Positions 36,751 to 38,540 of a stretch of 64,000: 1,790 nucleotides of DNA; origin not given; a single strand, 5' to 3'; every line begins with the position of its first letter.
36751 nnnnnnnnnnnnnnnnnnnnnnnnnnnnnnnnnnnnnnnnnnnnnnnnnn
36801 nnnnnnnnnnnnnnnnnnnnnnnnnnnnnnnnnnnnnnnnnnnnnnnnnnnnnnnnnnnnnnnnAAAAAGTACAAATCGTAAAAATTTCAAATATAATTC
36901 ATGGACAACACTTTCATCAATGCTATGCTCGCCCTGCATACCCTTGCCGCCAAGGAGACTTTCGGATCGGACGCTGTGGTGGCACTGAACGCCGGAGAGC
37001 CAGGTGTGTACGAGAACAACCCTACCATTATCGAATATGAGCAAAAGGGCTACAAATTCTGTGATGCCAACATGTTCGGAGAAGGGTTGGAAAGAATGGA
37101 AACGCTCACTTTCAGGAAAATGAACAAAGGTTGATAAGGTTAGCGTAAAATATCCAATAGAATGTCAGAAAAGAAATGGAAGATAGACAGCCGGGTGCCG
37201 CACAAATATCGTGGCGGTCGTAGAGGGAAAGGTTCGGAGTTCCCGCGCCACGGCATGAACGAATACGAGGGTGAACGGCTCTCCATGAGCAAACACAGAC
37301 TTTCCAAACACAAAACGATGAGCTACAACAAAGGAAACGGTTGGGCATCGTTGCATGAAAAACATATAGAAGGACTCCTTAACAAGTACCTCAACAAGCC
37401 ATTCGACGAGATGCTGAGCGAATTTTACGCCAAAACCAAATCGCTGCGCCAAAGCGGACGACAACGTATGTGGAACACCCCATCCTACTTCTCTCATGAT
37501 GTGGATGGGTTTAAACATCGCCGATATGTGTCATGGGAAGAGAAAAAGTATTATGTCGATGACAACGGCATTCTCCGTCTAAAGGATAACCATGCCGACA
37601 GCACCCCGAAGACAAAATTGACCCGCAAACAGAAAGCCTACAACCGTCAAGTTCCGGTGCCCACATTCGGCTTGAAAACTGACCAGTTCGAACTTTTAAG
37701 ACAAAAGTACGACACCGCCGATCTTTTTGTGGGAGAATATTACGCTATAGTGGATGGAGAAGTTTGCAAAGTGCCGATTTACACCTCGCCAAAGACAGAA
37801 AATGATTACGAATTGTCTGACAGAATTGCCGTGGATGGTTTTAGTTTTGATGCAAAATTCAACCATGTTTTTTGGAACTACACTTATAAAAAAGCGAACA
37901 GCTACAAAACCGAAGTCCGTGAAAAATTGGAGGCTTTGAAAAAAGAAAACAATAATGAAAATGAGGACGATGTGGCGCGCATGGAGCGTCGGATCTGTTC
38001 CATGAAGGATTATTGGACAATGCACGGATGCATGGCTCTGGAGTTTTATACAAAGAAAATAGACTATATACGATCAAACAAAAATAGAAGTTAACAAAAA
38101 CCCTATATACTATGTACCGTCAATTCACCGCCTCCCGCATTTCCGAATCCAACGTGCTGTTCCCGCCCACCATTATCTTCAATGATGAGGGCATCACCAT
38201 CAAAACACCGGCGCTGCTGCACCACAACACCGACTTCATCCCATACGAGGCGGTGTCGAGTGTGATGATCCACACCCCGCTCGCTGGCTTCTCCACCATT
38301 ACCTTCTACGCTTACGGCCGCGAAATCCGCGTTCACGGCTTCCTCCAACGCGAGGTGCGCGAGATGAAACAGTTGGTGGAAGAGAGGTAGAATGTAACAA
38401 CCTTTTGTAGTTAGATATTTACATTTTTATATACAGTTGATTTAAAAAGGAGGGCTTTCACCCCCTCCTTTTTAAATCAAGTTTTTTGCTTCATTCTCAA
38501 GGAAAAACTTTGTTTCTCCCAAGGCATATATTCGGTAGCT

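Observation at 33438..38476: Tightly packed 10-gene operon of mostly unknown proteins forming the GC-richest core of the island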

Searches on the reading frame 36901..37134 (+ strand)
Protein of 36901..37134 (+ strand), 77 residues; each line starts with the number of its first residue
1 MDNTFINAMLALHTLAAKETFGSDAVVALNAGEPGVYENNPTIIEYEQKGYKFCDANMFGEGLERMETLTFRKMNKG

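Call 5: search_protein_families(library=pfam, proteins=[window:36901-37134:+], max_evalue=0.1)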
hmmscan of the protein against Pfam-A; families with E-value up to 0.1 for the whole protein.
window:36901-37134:+ (77 aa): 1 family
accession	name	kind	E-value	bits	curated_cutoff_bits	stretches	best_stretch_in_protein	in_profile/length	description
PF17965.7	MucBP_2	-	0.079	13.9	23.4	1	31-61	25-54/74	Mucin binding domain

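Call 8: search_protein_families(library=padloc, proteins=[window:36901-37134:+], max_evalue=0.01)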
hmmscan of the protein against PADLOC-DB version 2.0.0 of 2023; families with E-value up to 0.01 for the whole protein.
window:36901-37134:+ (77 aa): 0 families

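Call 9: search_protein_families(library=ncbifam, proteins=[window:36901-37134:+], max_evalue=0.01)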
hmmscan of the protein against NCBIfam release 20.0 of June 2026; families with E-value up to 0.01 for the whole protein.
window:36901-37134:+ (77 aa): 0 families

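Call 16: search_protein_families(library=phrogs, proteins=[window:36901-37134:+], max_evalue=0.01)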
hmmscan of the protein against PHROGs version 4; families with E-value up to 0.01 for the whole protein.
window:36901-37134:+ (77 aa): 0 families

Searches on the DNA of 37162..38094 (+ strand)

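Call 51: search_rna_families(sources=[L002, L004, L005, L006, L007, L009, L014], threshold=gathering)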
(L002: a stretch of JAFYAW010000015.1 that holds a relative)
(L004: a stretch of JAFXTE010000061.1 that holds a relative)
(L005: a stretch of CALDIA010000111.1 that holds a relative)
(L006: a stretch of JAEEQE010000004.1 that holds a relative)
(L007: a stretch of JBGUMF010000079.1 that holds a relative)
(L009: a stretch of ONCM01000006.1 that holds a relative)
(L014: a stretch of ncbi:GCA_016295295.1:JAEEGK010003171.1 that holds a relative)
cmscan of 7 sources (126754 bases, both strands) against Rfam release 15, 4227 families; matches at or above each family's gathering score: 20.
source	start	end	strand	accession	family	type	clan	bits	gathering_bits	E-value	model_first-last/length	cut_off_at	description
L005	6340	6375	+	RF02914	DUF805b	Cis-reg;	CL00115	49.8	35.6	7e-11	1-35/35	no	DUF805b RNA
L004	6560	6592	+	RF02914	DUF805b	Cis-reg;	CL00115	49.5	35.6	8.7e-11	1-35/35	no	DUF805b RNA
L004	4368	4401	+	RF02914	DUF805b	Cis-reg;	CL00115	45.8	35.6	1.5e-09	1-35/35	no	DUF805b RNA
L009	5374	5407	+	RF02914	DUF805b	Cis-reg;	CL00115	45.8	35.6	1.5e-09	1-35/35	no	DUF805b RNA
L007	4285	4317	+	RF02914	DUF805b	Cis-reg;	CL00115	45.6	35.6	1.8e-09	1-35/35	no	DUF805b RNA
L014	5506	5538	+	RF02914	DUF805b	Cis-reg;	CL00115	44.4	35.6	4.6e-09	1-35/35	no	DUF805b RNA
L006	5256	5291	+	RF02914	DUF805b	Cis-reg;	CL00115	43.9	35.6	6.6e-09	1-35/35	no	DUF805b RNA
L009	7339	7374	+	RF02914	DUF805b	Cis-reg;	CL00115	43.9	35.6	6.6e-09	1-35/35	no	DUF805b RNA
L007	4469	4501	+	RF02914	DUF805b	Cis-reg;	CL00115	43.6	35.6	8.8e-09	1-35/35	no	DUF805b RNA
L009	16490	16544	-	RF01687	Acido-Lenti-1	Gene; sRNA;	-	42.9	37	4.4e-06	1-46/46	no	Acido-Lenti-1 RNA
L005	6128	6163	+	RF02914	DUF805b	Cis-reg;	CL00115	42.7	35.6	1.7e-08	1-35/35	no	DUF805b RNA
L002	4109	4143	+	RF02914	DUF805b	Cis-reg;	CL00115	41.7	35.6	3.9e-08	1-35/35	no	DUF805b RNA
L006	3477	3510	+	RF02914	DUF805b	Cis-reg;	CL00115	41.2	35.6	5.7e-08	1-35/35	no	DUF805b RNA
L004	4551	4584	+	RF02914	DUF805b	Cis-reg;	CL00115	40.6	35.6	9.3e-08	1-35/35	no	DUF805b RNA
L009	5557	5590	+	RF02914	DUF805b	Cis-reg;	CL00115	40.6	35.6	9.3e-08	1-35/35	no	DUF805b RNA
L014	5688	5721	+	RF02914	DUF805b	Cis-reg;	CL00115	40.6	35.6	9.3e-08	1-35/35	no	DUF805b RNA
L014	7656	7691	+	RF02914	DUF805b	Cis-reg;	CL00115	38.3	35.6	5.5e-07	1-35/35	no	DUF805b RNA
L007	6437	6472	+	RF02914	DUF805b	Cis-reg;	CL00115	37.6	35.6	9.4e-07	1-35/35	no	DUF805b RNA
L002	3738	3773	+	RF02914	DUF805b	Cis-reg;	CL00115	36.9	35.6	1.6e-06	1-35/35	no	DUF805b RNA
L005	5901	5936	+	RF02914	DUF805b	Cis-reg;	CL00115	35.8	35.6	3.7e-06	1-35/35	no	DUF805b RNA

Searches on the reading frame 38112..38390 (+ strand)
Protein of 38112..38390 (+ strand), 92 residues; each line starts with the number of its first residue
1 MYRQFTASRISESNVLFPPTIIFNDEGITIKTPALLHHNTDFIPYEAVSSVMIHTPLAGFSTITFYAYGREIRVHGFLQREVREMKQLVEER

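Call 5: search_protein_families(library=pfam, proteins=[window:38112-38390:+], max_evalue=0.1)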
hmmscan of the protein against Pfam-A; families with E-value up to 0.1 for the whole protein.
window:38112-38390:+ (92 aa): 1 family
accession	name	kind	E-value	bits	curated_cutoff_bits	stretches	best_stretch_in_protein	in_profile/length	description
PF10181.15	PIG-H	-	0.045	13.9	25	1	22-63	4-47/67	GPI-GlcNAc transferase complex, PIG-H component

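Call 8: search_protein_families(library=padloc, proteins=[window:38112-38390:+], max_evalue=0.01)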
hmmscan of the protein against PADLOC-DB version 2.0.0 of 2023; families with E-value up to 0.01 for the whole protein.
window:38112-38390:+ (92 aa): 0 families

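Call 9: search_protein_families(library=ncbifam, proteins=[window:38112-38390:+], max_evalue=0.01)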
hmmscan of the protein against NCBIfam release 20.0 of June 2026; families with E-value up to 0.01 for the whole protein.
window:38112-38390:+ (92 aa): 0 families

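Call 16: search_protein_families(library=phrogs, proteins=[window:38112-38390:+], max_evalue=0.01)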
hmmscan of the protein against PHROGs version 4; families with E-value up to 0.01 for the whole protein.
window:38112-38390:+ (92 aa): 0 families

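Call 54: find_related_loci(query=window:38112-38390:+, collection=viral_contigs, flank=8000)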
Query window:38112-38390:+ (92 aa) in viral_contigs; peptide patterns used: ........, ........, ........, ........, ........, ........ (x = any residue, [..] = any of these).
25 stretches matched a pattern, but none encodes a relative of the query by tblastn (E <= 1e-3).

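Call 57: find_homologous_proteins(query=window:38112-38390:+, max_evalue=0.001)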
Query window:38112-38390:+ (92 aa): 61 proteins with E <= 0.001 among 61 candidates.
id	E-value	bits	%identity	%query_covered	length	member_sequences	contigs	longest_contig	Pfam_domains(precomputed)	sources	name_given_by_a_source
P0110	6.9e-52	191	97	100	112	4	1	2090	-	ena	-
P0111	3.6e-51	188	95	100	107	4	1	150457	-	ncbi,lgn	-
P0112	1.3e-49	183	91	100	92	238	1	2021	-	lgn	-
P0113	1.9e-47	176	88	100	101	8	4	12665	-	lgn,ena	-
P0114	9.6e-47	174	88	100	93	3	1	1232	-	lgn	-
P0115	1.6e-46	173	86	100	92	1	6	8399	-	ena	-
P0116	4.6e-46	172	88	100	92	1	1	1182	-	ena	-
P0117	8.7e-46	171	86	100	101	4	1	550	-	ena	-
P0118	2.3e-45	170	82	100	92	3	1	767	-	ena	-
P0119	4.6e-45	169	89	100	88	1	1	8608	-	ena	-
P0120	1.3e-44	167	87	100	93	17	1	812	-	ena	-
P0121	4.9e-44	166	82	98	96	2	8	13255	-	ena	-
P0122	1.8e-43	164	80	99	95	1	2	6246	-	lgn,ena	-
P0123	2.1e-43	164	79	98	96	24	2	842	-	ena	-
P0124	7.5e-43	162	81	99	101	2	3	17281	-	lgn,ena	-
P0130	2.1e-37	144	70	99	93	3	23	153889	-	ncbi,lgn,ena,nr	ncbi:MAG: hypothetical protein IJP95_00510 [Bacteroidales bacterium]|nr:hypothetical protein [Bacter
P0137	1.7e-32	129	66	100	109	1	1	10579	-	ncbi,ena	-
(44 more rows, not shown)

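Call 58: find_encoding_contigs(protein=P0130, flank=10000, max_places=4)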
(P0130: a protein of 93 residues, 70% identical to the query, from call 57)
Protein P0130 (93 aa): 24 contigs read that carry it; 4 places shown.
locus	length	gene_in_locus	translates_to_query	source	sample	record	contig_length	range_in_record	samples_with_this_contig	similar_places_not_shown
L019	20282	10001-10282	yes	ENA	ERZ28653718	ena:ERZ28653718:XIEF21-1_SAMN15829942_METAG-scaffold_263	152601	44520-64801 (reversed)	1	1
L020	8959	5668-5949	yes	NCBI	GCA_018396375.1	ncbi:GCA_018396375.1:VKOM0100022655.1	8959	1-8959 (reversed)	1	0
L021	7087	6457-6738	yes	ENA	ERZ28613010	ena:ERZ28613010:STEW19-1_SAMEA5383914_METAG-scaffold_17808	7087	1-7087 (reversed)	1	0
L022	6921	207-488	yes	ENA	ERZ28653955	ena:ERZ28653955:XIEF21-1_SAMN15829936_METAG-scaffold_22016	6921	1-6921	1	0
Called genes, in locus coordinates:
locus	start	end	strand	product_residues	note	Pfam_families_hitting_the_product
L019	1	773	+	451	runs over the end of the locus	PF13173:AAA_14, PF13635:DUF4143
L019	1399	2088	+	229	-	-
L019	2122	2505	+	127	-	-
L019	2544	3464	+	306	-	PF05359:DUF748 (weak), PF00691:OmpA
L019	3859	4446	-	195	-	-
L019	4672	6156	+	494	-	PF00069:Pkinase, PF07714:PK_Tyr_Ser-Thr, PF01163:RIO1 (weak), PF01636:APH (faint), PF03109:ABC1 (weak)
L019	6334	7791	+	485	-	PF05402:PqqD (weak), PF04055:Radical_SAM, PF13186:SPASM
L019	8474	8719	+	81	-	-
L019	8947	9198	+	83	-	-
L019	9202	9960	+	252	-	PF01026:TatD_DNase (faint), PF04909:Amidohydro_2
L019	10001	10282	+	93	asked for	-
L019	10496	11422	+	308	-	PF05673:DUF815 (weak)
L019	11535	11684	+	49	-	-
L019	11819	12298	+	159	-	PF03190:Thioredox_DsbH, PF13899:Thioredoxin_7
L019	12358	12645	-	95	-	-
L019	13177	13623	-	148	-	PF11396:PepSY_like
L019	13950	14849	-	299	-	PF06941:NT5C, PF13328:HD_4 (weak)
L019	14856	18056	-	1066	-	PF07719:TPR_2 (faint), PF13424:TPR_12 (faint)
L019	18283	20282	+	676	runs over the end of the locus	PF22745:Nlig-Ia, PF01653:DNA_ligase_aden, PF03120:OB_DNA_ligase, PF03119:DNA_ligase_ZBD, PF12826:HHH_2, PF14520:HHH_5 (weak), PF00533:BRCT, PF12738:PTCB-BRCT (weak), +1 more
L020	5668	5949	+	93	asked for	-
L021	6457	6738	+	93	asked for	-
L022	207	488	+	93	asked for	-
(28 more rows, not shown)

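Call 59: find_encoding_contigs(protein=P0137, flank=10000, max_places=2)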
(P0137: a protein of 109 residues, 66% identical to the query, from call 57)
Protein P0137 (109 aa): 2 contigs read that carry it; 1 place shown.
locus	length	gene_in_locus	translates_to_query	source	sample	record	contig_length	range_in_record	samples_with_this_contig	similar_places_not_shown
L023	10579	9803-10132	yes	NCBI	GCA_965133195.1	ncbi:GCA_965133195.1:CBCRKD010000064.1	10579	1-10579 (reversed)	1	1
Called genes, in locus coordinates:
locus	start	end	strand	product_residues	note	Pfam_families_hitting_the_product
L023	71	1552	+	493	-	PF07714:PK_Tyr_Ser-Thr, PF00069:Pkinase, PF01636:APH (faint), PF03109:ABC1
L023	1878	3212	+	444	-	PF13173:AAA_14, PF13635:DUF4143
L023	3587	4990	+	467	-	-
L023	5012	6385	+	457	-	-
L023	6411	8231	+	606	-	PF05402:PqqD (weak), PF04055:Radical_SAM, PF13186:SPASM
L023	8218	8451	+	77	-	-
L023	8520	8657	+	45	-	-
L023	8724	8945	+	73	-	-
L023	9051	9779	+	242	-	PF01026:TatD_DNase (faint), PF04909:Amidohydro_2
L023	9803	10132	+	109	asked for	-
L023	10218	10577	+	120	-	?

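Call 66: predict_structure(alignment_id=A4)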
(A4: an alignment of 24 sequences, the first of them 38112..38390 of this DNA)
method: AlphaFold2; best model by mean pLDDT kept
length: 92 residues; sequences in the alignment: 24
mean_pLDDT: 87.6   pTM: 0.78
mean pLDDT of the five models: 87.6, 87.4, 87.0, 85.2, 83.6
residues with pLDDT >= 90: 62; 70-90: 17; 50-70: 13; < 50: 0
segments of 3 or more residues with pLDDT < 50: none
pLDDT, mean of each block of 10 residues (from residue 1): 85 69 95 69 95 91 95 92 96 89
secondary structure, 60 per line:
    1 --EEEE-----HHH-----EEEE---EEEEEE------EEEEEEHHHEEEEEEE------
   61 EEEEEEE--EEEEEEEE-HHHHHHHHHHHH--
elements in order: E3-6 E20-23 E27-32 E39-44 E48-54 E61-67 E70-77 H79-90

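Call 71: fold_search(model_id=the predicted structure, library=pdb)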
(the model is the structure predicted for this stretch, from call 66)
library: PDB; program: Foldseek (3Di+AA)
matches with E <= 10: 821; with E <= 0.001: 0
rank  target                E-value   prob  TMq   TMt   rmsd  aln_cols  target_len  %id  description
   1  7lc1_B                1.6e-03  1.00  0.64  0.31   4.6        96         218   10  Crystal Structure of KRAS4b (GMPPNP-bound) in complex with the RBD-PH domains of SIN1 (released 2021-08-04)
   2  3voq_B                3.0e-03  1.00  0.66  0.56   4.1        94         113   11  Crystal structure of the pleckstrin homology domain of human Sin1, a TORC2 subunit (released 2012-04-11)
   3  3tvv_B                1.1e-02  1.00  0.72  0.31   3.0        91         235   10  Structure of the tandem PH domains of Rtt106 (residues 68-315) (released 2012-02-01)
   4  3dcx_B                1.1e-02  1.00  0.64  0.54   4.4        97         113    9  Crystal structure of a duf1696 family protein with a pleckstrin-homology domain (shew_0819) from shewanella loihica pv (released 2008-07-29)
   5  3voq_A                1.1e-02  1.00  0.64  0.53   4.8        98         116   10  Crystal structure of the pleckstrin homology domain of human Sin1, a TORC2 subunit (released 2012-04-11)
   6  3to1_A                1.1e-02  1.00  0.70  0.33   3.0        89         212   10  Two surfaces on Rtt106 mediate histone binding and chaperone activity (released 2011-12-21)
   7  3hsa_C                1.1e-02  1.00  0.60  0.51   3.9        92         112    8  Crystal structure of pleckstrin homology domain (YP_926556.1) from SHEWANELLA AMAZONENSIS SB2B at 1.99 A resolution (released 2009-06-23)
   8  7xsx_k                1.2e-02  1.00  0.70  0.18   4.0        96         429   17  RNA polymerase II elongation complex transcribing a nucleosome (EC49) (released 2022-09-07)
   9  7xti_k                1.2e-02  1.00  0.70  0.18   4.0        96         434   17  RNA polymerase II elongation complex transcribing a nucleosome (EC58hex) (released 2022-10-12)
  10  7lc1_D                1.2e-02  1.00  0.63  0.31   4.7        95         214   10  Crystal Structure of KRAS4b (GMPPNP-bound) in complex with the RBD-PH domains of SIN1 (released 2021-08-04)
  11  3tvv_A                1.5e-02  1.00  0.68  0.29   3.0        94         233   12  Structure of the tandem PH domains of Rtt106 (residues 68-315) (released 2012-02-01)
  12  3fss                  1.8e-02  1.00  0.70  0.32   3.0        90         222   10  Structure of the tandem PH domains of Rtt106 (released 2009-12-22)
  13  4tyz_A                1.9e-02  1.00  0.67  0.58   4.2        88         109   12  Crystal structure of the C-terminal domain of an unknown protein from Leishmania infantum (released 2014-08-06)
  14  3hsa_A                2.1e-02  1.00  0.61  0.47   2.8        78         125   12  Crystal structure of pleckstrin homology domain (YP_926556.1) from SHEWANELLA AMAZONENSIS SB2B at 1.99 A resolution (released 2009-06-23)
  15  3hsa_E                2.4e-02  1.00  0.56  0.48   4.0        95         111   12  Crystal structure of pleckstrin homology domain (YP_926556.1) from SHEWANELLA AMAZONENSIS SB2B at 1.99 A resolution (released 2009-06-23)
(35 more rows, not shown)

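Call 96: search_protein_families(library=pfam, proteins=[L019:8474-8719:+, L019:10496-11422:+], max_evalue=0.01)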
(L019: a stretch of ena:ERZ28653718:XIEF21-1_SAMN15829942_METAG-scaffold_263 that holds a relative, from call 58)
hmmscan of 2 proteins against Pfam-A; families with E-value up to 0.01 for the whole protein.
L019:8474-8719:+ (81 aa): 1 family
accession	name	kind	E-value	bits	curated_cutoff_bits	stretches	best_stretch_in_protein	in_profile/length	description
PF12419.13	DUF3670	-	0.0055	16.8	27.6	1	10-71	72-132/136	SNF2 Helicase protein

L019:10496-11422:+ (308 aa): 2 families
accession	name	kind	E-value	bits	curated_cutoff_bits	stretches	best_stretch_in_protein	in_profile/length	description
PF05673.19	DUF815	-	2.9e-06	27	23.8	1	21-67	30-76/249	Protein of unknown function (DUF815)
PF13191.12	AAA_16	-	0.0014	19.6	32.6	1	26-66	8-46/167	AAA ATPase domain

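Call 98: search_protein_families(library=padloc, proteins=[L019:10496-11422:+], max_evalue=0.001)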
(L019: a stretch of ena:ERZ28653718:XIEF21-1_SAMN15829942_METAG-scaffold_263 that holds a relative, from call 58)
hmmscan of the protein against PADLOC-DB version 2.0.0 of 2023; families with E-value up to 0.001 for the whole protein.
L019:10496-11422:+ (308 aa): 0 families
